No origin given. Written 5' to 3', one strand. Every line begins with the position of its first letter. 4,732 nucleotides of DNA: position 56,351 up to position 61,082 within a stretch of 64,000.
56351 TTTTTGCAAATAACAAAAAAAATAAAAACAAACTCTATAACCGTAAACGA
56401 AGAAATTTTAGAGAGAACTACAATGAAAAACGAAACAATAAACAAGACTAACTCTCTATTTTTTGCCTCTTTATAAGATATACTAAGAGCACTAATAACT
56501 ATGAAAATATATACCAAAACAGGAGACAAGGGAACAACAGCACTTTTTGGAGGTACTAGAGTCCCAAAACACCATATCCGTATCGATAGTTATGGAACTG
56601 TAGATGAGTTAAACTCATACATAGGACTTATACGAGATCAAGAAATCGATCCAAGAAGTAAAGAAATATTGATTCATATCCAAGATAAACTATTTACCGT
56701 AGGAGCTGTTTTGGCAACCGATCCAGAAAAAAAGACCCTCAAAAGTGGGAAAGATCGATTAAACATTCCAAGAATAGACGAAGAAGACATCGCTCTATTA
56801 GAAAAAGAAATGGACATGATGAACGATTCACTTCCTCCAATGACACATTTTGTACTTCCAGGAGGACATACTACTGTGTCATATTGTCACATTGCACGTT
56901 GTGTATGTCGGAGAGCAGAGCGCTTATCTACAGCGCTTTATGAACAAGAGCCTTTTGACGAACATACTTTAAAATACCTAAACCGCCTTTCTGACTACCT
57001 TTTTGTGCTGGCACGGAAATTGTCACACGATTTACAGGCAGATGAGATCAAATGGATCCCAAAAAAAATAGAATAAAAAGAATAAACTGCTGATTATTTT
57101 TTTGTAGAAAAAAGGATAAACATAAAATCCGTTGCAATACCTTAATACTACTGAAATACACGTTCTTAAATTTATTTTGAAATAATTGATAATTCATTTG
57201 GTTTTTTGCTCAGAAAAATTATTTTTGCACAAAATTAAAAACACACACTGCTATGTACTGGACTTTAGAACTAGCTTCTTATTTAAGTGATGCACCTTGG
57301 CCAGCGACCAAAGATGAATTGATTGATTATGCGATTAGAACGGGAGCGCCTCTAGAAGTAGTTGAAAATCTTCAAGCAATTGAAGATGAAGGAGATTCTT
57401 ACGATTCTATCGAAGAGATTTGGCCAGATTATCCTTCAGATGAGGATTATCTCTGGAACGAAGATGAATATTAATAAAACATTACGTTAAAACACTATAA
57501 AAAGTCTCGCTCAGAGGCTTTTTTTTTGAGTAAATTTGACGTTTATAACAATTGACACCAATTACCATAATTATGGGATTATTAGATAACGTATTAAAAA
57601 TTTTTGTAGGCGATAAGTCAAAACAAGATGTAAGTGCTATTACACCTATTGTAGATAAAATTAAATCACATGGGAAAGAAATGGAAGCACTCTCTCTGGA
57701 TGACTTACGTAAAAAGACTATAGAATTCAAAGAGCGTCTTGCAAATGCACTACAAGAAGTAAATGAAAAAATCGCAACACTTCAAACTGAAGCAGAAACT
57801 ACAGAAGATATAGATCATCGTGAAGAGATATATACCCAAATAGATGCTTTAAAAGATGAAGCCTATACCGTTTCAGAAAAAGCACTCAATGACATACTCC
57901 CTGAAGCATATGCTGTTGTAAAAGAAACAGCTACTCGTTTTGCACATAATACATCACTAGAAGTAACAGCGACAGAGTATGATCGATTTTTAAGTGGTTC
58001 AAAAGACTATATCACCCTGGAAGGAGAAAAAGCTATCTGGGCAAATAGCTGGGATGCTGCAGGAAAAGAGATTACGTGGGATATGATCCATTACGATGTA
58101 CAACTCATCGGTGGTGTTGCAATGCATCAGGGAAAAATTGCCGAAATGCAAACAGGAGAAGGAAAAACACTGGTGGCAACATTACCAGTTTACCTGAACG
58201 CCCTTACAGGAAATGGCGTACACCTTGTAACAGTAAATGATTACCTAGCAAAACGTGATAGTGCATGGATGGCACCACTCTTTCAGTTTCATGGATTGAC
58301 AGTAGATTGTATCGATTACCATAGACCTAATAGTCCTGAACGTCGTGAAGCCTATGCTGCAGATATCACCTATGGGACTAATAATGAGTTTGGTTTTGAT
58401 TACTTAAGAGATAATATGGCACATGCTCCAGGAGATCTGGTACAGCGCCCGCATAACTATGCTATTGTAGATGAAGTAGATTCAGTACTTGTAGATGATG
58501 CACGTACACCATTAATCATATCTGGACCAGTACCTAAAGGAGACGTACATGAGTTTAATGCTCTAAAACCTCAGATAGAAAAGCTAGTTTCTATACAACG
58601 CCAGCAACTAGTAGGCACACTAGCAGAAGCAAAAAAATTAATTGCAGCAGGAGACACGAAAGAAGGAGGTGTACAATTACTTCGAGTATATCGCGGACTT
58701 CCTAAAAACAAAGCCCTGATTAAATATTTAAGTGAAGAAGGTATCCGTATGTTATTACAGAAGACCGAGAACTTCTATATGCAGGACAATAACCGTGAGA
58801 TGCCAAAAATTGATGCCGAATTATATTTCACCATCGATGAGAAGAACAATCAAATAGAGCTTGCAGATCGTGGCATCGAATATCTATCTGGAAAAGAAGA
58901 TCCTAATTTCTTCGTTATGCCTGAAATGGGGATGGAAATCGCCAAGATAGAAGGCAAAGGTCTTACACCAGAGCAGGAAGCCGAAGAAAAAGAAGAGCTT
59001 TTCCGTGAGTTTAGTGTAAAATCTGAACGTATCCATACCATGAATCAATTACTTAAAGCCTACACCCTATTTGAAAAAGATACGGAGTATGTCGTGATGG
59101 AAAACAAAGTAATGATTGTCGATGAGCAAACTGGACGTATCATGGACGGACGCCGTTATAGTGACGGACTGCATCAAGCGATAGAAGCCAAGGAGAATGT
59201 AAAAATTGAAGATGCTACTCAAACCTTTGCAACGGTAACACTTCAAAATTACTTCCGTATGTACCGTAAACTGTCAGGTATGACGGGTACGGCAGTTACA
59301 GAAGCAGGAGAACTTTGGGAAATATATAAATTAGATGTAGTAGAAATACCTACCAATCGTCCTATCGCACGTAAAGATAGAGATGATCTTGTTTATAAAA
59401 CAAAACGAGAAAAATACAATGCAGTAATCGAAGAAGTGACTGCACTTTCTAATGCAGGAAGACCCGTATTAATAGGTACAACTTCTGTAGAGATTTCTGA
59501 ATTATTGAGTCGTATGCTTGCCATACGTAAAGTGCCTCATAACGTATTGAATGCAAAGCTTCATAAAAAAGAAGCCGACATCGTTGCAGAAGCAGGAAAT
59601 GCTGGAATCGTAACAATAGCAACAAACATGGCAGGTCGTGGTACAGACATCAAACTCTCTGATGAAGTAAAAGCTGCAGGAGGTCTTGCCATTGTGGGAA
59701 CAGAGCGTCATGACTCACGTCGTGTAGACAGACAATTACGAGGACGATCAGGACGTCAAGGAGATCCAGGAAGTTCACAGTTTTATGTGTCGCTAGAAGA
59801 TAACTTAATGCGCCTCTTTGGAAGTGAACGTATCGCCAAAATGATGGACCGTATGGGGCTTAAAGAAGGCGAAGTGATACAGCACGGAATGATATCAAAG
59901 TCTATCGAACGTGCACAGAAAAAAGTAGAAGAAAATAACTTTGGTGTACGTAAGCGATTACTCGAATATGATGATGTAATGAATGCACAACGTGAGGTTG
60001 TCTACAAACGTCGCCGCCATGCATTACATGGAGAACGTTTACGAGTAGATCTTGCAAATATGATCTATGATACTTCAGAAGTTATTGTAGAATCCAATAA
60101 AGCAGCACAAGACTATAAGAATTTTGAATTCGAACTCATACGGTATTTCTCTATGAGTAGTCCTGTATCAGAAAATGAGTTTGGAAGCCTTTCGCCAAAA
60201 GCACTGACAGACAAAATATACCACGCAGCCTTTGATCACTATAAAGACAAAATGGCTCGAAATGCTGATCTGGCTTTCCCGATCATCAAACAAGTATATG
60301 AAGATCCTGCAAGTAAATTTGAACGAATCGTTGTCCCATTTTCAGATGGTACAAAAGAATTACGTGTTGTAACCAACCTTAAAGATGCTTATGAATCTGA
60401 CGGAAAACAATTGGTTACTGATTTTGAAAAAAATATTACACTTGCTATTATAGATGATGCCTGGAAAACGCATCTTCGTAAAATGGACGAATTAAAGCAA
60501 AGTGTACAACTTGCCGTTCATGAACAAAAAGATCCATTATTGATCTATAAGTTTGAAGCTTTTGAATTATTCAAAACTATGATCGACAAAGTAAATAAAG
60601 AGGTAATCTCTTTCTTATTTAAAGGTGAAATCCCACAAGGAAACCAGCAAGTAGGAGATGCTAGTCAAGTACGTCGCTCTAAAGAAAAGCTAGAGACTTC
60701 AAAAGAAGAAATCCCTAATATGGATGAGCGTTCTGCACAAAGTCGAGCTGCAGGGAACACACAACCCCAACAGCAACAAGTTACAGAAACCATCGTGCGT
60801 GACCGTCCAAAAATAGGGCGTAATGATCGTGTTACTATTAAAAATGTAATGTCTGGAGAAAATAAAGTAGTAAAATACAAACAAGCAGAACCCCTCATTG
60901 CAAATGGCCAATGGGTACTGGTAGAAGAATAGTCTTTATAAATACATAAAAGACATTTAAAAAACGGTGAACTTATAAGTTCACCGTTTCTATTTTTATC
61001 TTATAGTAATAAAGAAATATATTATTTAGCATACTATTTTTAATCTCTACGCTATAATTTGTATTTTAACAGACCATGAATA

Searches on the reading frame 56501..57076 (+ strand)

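Call 8: search_protein_families(library=pfam, proteins=[window:56501-57076:+])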
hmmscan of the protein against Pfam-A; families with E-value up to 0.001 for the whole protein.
window:56501-57076:+ (191 aa): 1 family
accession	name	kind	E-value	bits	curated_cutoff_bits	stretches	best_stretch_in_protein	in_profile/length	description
PF01923.23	Cob_adeno_trans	-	5.2e-62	209.3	24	1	3-173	1-170/171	Cobalamin adenosyltransferase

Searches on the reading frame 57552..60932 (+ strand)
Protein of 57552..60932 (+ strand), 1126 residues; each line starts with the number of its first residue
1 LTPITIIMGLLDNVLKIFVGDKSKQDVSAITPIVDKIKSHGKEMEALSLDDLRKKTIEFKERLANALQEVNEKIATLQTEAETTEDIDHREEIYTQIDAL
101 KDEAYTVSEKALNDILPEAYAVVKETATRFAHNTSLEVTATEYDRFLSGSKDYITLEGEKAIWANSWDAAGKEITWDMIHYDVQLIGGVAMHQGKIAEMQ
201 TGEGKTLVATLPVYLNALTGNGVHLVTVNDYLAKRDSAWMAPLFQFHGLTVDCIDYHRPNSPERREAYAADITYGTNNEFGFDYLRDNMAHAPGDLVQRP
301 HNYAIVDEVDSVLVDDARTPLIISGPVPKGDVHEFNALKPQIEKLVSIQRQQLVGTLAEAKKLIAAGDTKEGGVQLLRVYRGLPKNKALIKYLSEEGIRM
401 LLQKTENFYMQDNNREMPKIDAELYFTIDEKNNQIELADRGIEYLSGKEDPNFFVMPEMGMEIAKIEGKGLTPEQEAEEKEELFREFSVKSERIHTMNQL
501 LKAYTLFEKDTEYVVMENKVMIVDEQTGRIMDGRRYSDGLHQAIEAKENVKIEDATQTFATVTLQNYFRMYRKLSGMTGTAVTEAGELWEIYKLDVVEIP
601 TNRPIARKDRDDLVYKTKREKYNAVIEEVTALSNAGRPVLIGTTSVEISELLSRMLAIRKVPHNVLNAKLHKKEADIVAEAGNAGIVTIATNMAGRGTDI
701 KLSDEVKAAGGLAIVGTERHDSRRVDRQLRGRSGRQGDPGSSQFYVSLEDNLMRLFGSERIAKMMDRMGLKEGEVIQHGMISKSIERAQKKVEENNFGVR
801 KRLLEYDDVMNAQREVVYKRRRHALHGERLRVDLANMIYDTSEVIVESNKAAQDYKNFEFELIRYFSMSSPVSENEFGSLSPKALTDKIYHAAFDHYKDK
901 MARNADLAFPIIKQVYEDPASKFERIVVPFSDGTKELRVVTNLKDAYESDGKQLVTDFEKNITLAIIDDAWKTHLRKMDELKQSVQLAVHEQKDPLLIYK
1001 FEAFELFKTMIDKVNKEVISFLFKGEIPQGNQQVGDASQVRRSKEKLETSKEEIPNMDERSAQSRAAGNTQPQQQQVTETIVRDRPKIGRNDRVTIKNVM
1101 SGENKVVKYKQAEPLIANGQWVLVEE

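Call 9: search_protein_families(library=pfam, proteins=[window:57552-60932:+], max_evalue=1)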
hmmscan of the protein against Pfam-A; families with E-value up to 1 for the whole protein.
window:57552-60932:+ (1126 aa): 7 families
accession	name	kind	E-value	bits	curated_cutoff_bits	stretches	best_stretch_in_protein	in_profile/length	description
PF07517.20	SecA_DEAD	-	3e-113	378.3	24.6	1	17-589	3-290/290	SecA DEAD-like domain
PF21090.3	P-loop_SecA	-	5.8e-78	261.6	27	2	604-705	1-102/205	SecA P-loop domain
PF07516.18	SecA_SW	-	2.2e-57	194.8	26.7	1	775-1024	1-198/200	SecA Wing and Scaffold domain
PF01043.26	SecA_PP_bind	-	1.1e-29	103.6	23.5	1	405-545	2-110/110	SecA preprotein cross-linking domain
PF00270.35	DEAD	-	7.7e-05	22.9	26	1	196-316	18-133/167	DEAD/DEAH box helicase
PF00271.37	Helicase_C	-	0.0012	19.5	23.5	1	621-737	2-110/110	Helicase conserved C-terminal domain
PF21356.2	Vps27_GAT-like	-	0.25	12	27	1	26-78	4-58/71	Vacuolar protein sorting-associated protein 27, GAT-like domain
